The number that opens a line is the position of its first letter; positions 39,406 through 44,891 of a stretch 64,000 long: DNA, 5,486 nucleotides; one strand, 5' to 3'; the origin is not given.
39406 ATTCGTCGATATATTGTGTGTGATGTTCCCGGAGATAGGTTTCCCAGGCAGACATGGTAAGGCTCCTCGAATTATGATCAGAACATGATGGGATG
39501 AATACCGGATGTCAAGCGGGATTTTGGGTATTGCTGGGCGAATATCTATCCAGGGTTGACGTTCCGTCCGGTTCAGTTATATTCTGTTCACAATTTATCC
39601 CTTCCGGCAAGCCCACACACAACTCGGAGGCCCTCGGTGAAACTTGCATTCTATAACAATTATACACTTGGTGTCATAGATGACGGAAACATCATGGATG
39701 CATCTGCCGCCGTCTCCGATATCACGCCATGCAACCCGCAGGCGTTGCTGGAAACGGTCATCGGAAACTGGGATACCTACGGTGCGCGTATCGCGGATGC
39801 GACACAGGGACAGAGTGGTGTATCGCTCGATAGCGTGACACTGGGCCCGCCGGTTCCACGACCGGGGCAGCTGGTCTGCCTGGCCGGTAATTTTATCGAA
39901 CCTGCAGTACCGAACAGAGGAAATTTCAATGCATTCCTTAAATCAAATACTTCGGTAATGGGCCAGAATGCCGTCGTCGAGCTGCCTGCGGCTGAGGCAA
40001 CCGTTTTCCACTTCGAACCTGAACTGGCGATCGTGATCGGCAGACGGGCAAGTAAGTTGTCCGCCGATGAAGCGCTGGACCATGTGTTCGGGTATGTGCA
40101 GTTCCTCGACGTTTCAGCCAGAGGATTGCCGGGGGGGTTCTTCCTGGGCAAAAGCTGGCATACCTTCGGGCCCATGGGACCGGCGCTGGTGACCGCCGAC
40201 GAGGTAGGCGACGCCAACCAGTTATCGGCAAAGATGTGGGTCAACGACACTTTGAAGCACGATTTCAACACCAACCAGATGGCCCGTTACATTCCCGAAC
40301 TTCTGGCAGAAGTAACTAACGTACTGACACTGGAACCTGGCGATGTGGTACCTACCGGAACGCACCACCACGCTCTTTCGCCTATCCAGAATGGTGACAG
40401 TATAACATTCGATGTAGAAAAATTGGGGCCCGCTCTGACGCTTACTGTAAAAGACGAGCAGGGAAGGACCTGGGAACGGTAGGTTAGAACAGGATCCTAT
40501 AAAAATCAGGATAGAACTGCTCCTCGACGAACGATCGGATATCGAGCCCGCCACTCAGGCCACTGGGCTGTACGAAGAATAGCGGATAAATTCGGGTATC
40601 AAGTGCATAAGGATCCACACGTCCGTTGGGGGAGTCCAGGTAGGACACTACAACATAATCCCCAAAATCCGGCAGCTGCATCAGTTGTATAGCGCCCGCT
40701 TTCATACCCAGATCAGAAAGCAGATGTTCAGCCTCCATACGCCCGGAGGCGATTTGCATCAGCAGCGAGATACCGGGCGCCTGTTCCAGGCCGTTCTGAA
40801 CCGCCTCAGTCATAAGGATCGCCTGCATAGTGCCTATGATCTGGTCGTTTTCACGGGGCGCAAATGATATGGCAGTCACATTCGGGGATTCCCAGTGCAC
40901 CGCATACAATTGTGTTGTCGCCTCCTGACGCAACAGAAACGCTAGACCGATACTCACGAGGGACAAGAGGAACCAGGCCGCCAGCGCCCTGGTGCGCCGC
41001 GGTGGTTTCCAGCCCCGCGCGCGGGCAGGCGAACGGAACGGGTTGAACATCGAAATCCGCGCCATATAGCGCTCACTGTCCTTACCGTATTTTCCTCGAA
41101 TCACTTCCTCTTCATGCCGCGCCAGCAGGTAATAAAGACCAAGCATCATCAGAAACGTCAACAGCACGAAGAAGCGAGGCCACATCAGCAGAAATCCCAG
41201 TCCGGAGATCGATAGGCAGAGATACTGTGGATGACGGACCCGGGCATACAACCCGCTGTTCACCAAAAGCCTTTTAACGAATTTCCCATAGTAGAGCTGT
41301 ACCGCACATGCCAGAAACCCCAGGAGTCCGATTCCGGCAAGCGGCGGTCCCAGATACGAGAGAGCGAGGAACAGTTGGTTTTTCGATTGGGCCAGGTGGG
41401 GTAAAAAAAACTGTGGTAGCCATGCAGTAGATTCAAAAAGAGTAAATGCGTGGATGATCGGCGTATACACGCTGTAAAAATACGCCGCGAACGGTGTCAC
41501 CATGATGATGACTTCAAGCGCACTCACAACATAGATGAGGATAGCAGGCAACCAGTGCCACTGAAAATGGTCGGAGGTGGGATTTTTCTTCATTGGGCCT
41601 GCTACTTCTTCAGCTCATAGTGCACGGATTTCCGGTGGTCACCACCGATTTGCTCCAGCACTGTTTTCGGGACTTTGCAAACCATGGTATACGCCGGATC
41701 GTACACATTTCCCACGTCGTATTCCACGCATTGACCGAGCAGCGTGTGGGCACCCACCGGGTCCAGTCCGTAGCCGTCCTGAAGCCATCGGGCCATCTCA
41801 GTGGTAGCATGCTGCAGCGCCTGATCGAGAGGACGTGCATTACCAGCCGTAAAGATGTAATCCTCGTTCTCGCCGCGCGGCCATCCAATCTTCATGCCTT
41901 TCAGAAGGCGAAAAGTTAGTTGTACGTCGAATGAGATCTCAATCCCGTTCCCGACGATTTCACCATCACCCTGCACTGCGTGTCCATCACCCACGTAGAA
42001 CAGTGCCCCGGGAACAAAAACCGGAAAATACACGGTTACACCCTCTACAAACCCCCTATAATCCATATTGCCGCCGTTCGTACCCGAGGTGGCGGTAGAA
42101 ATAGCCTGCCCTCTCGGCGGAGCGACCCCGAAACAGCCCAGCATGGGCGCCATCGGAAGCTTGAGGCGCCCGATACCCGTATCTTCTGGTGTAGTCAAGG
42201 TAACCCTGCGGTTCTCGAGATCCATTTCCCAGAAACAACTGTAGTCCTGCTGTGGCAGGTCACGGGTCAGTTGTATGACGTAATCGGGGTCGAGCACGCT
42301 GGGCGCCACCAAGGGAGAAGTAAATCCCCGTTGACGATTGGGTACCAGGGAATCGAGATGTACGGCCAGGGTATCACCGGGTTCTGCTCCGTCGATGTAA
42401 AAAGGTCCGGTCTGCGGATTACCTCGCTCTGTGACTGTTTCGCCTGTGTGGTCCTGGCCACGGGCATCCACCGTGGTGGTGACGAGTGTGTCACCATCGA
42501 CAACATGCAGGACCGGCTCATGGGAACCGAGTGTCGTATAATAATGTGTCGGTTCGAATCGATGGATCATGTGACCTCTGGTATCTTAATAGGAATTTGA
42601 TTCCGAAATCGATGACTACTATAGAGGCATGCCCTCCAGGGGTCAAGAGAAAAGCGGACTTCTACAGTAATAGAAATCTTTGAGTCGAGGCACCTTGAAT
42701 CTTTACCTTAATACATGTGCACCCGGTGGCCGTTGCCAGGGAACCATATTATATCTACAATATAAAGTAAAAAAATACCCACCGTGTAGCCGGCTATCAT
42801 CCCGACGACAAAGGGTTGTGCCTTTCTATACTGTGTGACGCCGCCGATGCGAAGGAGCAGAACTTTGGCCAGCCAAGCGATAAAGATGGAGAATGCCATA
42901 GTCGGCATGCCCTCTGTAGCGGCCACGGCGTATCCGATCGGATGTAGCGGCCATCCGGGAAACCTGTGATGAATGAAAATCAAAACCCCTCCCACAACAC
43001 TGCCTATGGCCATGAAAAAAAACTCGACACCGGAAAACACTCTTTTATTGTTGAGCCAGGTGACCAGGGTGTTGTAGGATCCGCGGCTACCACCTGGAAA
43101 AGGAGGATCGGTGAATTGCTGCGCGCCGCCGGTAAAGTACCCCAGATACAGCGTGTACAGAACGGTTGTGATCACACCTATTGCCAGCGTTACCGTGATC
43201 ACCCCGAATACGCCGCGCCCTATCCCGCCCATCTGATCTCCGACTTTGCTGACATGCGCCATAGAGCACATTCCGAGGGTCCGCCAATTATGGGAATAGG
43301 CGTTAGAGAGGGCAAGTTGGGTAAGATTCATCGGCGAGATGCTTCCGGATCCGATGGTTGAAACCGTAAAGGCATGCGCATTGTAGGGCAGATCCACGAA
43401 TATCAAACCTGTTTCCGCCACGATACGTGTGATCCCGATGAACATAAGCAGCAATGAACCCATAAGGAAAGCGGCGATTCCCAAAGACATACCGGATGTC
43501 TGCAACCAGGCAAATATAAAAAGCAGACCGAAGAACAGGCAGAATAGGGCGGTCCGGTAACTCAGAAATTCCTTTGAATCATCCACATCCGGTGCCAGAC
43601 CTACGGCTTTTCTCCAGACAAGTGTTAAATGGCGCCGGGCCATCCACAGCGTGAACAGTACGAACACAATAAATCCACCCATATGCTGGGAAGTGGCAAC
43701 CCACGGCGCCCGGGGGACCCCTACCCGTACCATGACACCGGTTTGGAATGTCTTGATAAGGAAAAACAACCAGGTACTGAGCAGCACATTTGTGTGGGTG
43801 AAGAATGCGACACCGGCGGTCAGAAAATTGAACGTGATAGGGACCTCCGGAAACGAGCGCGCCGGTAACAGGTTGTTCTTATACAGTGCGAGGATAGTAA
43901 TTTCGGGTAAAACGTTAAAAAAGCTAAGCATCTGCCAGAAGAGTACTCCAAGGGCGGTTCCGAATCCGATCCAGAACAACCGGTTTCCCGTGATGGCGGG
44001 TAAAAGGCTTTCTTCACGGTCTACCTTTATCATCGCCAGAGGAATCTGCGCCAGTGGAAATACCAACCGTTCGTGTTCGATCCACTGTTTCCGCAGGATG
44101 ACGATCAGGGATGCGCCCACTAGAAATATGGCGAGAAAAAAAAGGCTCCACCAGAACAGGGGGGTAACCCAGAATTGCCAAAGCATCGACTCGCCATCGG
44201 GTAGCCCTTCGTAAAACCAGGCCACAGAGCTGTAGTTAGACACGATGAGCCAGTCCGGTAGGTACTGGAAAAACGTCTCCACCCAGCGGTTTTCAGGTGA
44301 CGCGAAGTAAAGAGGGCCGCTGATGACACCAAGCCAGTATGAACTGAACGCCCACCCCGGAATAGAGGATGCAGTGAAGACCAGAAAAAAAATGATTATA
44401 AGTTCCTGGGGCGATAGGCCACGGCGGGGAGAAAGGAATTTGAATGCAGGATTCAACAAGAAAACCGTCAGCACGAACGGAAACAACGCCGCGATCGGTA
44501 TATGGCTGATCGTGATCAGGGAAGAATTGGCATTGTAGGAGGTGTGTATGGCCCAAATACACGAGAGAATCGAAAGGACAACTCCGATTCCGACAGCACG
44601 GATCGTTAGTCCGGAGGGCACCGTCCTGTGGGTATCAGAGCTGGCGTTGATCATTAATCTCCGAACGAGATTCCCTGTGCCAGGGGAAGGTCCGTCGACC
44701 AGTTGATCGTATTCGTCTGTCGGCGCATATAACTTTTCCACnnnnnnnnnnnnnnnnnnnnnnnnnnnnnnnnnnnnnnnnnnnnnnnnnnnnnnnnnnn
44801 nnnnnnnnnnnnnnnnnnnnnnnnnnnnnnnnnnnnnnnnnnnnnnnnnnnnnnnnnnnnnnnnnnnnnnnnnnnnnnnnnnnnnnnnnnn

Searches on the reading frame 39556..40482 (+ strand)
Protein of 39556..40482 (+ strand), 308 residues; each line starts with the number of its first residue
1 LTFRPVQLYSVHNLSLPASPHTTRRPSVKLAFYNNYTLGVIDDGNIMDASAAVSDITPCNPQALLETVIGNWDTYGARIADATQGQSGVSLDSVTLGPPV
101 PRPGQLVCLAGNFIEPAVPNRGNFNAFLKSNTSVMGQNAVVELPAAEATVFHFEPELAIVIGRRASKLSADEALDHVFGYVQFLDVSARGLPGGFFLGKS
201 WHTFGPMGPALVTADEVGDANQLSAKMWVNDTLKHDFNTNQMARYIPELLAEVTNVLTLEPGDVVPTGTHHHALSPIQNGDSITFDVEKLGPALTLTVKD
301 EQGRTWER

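Call 4: search_protein_families(library=pfam, proteins=[window:39556-40482:+])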
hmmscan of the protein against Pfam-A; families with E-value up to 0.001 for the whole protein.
window:39556-40482:+ (308 aa): 1 family
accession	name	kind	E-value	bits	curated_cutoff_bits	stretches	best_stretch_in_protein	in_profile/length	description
PF01557.24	FAA_hydrolase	-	1.1e-43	149.8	23.9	1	124-292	32-208/214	Fumarylacetoacetate (FAA) hydrolase C-terminal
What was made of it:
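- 39637..40482 (+): Second FAH-family gene (281 aa from GTG 39637), transcribed divergently from the string. Pfam FAA_hydrolase 149.8 bits (call 4).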

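Call 6: search_protein_families(library=ncbifam, proteins=[window:39556-40482:+], max_evalue=0.00001)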
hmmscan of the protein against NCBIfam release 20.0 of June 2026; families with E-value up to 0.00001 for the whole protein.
window:39556-40482:+ (308 aa): 6 families
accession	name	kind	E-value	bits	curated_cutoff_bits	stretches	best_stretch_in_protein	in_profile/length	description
NF053535.1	DhyDRhmHlse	equivalog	2.8e-30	105.6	500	1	39-291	15-272/284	2,4-didehydro-3-deoxy-L-rhamnonate hydrolase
TIGR02303.1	HpaG-C-term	equivalog_domain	6.6e-30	104.4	276.4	1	89-298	29-242/245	4-hydroxyphenylacetate degradation bifunctional isomerase/decarboxylase, C-terminal subunit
TIGR02305.1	HpaG-N-term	equivalog_domain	9.8e-26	90.5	228.65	1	127-292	36-200/205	4-hydroxyphenylacetate degradation bifunctional isomerase/decarboxylase, N-terminal subunit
NF009399.0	PRK12764.1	equivalog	6.1e-22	78.3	444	1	126-289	47-211/501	fumarylacetoacetate hydrolase family protein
NF011750.0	PRK15203.1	equivalog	1e-19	70.7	811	1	126-301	249-426/429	4-hydroxyphenylacetate degradation bifunctional isomerase/decarboxylase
NF007967.0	PRK10691.1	equivalog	1.2e-13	50.9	201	1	126-288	43-210/219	fumarylacetoacetate hydrolase family protein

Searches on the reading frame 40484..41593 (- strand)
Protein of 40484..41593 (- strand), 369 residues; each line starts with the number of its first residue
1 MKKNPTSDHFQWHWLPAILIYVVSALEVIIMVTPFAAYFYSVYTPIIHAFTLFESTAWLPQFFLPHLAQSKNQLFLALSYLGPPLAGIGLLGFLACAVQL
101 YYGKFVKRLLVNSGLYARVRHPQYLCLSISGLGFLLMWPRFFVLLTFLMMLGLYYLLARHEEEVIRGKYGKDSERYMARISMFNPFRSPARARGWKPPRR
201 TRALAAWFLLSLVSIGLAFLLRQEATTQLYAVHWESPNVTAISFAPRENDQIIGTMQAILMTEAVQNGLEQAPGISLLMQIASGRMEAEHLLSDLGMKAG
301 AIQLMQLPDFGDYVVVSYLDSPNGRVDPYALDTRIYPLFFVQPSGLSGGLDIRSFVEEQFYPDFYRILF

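Call 4: search_protein_families(library=pfam, proteins=[window:40484-41593:-])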
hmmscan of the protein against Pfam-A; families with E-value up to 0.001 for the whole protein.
window:40484-41593:- (369 aa): 2 families
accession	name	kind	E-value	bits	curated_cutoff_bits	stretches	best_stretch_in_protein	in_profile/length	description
PF04191.18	PEMT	-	8.2e-07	29.9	25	1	100-171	29-104/105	Phospholipid methyltransferase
PF04140.19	ICMT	-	0.00066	20.5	24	1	109-163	34-89/95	Isoprenylcysteine carboxyl methyltransferase (ICMT) family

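Call 6: search_protein_families(library=ncbifam, proteins=[window:40484-41593:-], max_evalue=0.00001)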
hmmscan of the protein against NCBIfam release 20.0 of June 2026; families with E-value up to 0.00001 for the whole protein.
window:40484-41593:- (369 aa): 2 families
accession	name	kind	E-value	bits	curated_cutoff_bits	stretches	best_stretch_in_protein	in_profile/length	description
NF040696.1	isopcys_mtase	equivalog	6.6e-09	35.9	160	1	110-180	112-183/190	protein-S-isoprenylcysteine O-methyltransferase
TIGR04571.1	LmtA_Leptospira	exception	2.5e-06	27.4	325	1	108-185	86-164/252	lipid A Kdo2 1-phosphate O-methyltransferase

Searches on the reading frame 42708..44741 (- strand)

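Call 4: search_protein_families(library=pfam, proteins=[window:42708-44741:-])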
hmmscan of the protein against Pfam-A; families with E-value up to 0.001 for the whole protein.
window:42708-44741:- (677 aa): 2 families
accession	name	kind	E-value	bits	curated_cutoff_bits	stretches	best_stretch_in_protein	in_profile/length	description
PF20581.3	DUF6785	-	3.8e-110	369.2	25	1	46-538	1-498/498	Family of unknown function (DUF6785)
PF20580.3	DUF6784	-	7.6e-24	84.2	26.4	1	575-665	2-92/101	Domain of unknown function (DUF6784)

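Call 6: search_protein_families(library=ncbifam, proteins=[window:42708-44741:-], max_evalue=0.00001)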
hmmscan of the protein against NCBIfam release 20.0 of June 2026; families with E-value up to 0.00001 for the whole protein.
window:42708-44741:- (677 aa): 0 families
